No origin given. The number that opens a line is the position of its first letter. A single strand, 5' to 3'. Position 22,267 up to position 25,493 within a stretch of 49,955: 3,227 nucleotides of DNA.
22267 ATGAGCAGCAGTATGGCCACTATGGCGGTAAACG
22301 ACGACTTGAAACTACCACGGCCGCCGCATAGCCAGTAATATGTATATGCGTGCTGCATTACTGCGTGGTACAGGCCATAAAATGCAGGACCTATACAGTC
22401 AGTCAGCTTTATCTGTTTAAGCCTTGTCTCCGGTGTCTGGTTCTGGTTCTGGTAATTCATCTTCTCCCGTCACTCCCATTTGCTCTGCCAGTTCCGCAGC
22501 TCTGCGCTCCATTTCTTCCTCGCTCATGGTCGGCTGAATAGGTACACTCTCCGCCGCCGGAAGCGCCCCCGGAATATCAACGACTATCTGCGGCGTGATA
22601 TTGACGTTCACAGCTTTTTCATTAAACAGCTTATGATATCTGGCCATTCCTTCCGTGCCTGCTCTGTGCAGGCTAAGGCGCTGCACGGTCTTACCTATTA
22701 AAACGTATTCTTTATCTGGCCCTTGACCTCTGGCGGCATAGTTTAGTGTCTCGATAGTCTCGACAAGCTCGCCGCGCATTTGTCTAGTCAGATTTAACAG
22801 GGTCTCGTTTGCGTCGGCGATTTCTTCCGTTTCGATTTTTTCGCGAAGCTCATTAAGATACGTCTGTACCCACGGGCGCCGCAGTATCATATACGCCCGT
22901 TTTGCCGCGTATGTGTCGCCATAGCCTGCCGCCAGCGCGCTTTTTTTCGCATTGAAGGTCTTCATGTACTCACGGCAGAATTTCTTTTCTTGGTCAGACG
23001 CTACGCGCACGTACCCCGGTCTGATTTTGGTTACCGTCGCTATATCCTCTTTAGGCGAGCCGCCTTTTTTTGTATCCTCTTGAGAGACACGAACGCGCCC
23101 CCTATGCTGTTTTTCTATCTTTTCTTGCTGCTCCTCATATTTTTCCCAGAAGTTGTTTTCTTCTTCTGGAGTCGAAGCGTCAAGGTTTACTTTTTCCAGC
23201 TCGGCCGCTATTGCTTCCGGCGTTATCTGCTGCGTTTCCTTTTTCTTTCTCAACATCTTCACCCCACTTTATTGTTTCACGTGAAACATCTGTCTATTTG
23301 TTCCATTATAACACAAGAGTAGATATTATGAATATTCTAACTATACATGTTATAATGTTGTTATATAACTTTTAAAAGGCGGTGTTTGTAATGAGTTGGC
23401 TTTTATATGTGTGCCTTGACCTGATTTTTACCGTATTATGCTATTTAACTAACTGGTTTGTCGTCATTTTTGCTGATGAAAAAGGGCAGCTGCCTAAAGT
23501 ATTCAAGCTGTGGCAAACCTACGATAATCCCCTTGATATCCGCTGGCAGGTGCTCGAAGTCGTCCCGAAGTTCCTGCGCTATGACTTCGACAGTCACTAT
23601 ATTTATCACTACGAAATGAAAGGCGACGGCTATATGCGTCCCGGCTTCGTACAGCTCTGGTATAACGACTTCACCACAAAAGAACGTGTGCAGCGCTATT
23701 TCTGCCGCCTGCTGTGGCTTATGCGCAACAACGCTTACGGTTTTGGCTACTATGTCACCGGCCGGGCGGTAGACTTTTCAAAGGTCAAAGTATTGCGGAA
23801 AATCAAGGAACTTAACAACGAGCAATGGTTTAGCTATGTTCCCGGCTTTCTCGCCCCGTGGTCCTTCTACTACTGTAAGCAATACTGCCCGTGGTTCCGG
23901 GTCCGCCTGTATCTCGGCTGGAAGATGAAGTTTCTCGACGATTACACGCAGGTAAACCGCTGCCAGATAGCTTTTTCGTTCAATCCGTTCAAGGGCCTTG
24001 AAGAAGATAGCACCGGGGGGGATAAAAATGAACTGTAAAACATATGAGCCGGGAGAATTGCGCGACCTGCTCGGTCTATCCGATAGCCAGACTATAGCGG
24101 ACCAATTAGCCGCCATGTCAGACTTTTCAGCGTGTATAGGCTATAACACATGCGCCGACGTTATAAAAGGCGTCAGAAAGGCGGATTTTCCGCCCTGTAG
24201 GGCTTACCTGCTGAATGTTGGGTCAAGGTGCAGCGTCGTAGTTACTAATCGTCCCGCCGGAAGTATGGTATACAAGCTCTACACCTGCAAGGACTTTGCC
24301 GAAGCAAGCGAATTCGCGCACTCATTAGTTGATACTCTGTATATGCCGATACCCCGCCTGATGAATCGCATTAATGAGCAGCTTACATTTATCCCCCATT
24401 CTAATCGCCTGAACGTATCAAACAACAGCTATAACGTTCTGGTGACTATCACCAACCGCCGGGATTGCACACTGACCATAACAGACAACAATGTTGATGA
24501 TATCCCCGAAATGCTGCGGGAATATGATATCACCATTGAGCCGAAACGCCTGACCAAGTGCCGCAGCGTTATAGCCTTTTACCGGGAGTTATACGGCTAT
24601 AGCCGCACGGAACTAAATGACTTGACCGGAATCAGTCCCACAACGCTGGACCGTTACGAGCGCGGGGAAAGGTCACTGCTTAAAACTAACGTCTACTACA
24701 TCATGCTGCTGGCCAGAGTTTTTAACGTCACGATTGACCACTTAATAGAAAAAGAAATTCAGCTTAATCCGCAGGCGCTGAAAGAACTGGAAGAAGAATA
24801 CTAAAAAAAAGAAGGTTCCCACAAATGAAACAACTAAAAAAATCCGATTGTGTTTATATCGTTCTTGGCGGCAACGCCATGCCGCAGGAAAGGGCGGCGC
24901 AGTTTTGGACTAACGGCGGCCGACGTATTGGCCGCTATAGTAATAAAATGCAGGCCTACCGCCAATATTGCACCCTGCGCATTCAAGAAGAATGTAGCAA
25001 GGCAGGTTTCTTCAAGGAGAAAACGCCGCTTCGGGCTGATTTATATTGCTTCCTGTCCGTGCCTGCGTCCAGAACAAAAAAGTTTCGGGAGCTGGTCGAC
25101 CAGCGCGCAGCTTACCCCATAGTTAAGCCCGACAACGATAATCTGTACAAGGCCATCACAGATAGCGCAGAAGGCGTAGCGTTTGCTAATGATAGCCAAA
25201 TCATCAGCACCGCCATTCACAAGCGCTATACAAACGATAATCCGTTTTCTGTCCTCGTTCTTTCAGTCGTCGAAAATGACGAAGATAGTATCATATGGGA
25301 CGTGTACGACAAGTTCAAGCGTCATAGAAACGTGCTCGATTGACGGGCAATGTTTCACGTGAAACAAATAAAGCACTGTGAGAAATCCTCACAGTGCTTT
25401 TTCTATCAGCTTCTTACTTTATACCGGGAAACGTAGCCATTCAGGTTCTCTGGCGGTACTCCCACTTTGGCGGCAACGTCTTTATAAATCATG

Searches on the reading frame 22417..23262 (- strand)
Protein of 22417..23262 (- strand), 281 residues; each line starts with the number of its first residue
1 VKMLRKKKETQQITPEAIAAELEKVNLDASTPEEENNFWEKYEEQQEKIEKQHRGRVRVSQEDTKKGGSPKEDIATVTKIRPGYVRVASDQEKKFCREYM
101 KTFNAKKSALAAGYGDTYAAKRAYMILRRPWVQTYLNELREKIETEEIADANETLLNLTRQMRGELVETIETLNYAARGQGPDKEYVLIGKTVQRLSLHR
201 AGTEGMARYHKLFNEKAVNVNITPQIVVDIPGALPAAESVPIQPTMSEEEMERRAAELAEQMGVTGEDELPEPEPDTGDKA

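Call 21: search_protein_families(library=phrogs, proteins=[window:22417-23262:-], max_evalue=0.00001)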
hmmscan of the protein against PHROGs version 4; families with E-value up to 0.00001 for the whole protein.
window:22417-23262:- (281 aa): 3 families
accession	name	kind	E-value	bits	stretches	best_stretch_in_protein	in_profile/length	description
phrog_51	-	head and packaging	5.3e-23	83.1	1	38-230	46-234/261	terminase small subunit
phrog_17390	-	unknown function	1.9e-10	41.4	1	90-146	5-61/69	-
phrog_2606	-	head and packaging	1.5e-07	32.1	1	12-154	21-156/310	terminase small subunit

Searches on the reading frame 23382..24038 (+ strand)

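Call 21: search_protein_families(library=phrogs, proteins=[window:23382-24038:+], max_evalue=0.00001)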
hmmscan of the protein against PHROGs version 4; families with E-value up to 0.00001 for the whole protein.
window:23382-24038:+ (218 aa): 1 family
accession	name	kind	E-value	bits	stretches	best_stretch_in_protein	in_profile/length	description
phrog_2143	-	unknown function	4.6e-25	89.5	2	94-206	65-184/186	-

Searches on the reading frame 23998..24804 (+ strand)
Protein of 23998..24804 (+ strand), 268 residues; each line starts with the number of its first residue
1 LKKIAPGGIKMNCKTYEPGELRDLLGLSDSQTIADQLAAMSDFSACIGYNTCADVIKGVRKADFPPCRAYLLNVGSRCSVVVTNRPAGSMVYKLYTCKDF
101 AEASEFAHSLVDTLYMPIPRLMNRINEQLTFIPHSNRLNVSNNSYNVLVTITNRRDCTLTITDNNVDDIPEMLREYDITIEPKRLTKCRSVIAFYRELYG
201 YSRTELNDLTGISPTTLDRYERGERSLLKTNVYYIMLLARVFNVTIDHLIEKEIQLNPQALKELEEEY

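Call 21: search_protein_families(library=phrogs, proteins=[window:23998-24804:+], max_evalue=0.00001)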
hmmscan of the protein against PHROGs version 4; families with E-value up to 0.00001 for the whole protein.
window:23998-24804:+ (268 aa): 1 family
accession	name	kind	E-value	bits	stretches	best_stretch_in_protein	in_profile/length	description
phrog_8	-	transcription regulation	2.2e-08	34.9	1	182-256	163-222/346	transcriptional regulator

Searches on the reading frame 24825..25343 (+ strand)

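Call 21: search_protein_families(library=phrogs, proteins=[window:24825-25343:+], max_evalue=0.00001)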
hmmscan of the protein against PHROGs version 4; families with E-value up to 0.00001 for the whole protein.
window:24825-25343:+ (172 aa): 3 families
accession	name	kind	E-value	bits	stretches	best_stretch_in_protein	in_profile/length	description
phrog_140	-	DNA, RNA and nucleotide metabolism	2.1e-23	84.1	1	7-144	36-163/219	RusA-like Holliday junction resolvase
phrog_24390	-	unknown function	7.4e-08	33.6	1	99-136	9-46/62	-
phrog_34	-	DNA, RNA and nucleotide metabolism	4.7e-07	30.7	1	26-166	89-211/259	RusA-like Holliday junction resolvase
